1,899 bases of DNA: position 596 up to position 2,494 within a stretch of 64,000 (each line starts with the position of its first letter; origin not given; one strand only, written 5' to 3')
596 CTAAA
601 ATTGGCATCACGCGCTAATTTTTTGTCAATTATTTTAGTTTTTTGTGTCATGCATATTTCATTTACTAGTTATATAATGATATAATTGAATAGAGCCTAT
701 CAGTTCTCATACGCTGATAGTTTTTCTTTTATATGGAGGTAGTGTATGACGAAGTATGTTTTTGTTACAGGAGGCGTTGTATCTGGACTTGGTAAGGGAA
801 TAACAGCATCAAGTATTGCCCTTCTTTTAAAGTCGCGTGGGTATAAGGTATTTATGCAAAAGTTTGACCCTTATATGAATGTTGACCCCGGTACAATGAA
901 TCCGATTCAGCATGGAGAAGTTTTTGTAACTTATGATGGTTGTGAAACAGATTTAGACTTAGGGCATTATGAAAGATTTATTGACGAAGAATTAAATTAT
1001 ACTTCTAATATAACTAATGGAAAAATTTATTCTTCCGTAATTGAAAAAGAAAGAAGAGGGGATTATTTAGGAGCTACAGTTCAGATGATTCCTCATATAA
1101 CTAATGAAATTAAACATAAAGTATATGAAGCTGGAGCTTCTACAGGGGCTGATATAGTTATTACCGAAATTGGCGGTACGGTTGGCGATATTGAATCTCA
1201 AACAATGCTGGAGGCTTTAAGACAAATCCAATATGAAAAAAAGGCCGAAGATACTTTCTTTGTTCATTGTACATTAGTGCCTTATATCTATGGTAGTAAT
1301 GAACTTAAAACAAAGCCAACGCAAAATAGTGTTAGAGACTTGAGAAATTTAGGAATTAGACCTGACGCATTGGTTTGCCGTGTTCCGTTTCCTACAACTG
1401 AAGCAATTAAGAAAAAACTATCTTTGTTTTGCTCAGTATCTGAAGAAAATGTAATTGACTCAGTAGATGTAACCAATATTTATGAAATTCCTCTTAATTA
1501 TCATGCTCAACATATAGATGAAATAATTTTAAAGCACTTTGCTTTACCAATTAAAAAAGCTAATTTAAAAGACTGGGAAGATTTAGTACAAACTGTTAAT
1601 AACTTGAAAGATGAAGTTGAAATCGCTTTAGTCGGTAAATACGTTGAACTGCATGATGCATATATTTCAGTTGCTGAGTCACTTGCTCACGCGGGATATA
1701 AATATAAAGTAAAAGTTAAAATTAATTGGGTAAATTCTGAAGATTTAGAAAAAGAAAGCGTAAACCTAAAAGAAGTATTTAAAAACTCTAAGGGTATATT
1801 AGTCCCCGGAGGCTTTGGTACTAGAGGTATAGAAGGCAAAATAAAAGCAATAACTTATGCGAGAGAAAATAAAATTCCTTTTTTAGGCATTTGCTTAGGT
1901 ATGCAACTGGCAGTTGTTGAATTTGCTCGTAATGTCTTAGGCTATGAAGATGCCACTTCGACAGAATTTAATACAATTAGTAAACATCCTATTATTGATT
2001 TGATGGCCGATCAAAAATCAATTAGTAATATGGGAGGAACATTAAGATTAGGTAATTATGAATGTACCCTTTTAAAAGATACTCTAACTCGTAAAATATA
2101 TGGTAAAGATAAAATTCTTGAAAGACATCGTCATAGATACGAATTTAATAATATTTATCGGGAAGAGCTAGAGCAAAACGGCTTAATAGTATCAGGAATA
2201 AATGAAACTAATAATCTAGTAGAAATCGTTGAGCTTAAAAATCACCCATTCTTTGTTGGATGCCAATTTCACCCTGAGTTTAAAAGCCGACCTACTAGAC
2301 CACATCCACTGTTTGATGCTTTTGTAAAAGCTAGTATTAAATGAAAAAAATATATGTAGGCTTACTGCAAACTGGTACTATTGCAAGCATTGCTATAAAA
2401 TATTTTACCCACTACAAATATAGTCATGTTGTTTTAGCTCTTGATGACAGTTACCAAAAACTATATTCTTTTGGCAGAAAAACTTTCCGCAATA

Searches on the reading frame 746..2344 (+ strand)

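Call 97: search_protein_families(library=pfam, proteins=[window:746-2344:+], max_evalue=0.00001)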
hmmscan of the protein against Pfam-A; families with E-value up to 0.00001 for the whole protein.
window:746-2344:+ (532 aa): 3 families
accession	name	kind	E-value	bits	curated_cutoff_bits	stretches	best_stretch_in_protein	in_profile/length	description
PF06418.20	CTP_synth_N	-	2e-121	404.8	26.1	1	3-267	1-265/265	CTP synthase N-terminus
PF00117.34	GATase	-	3.1e-48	164.4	22.8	1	302-528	2-189/190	Glutamine amidotransferase class-I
PF07722.19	Peptidase_C26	-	1.8e-08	34.9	20.5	1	367-511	96-219/219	Peptidase C26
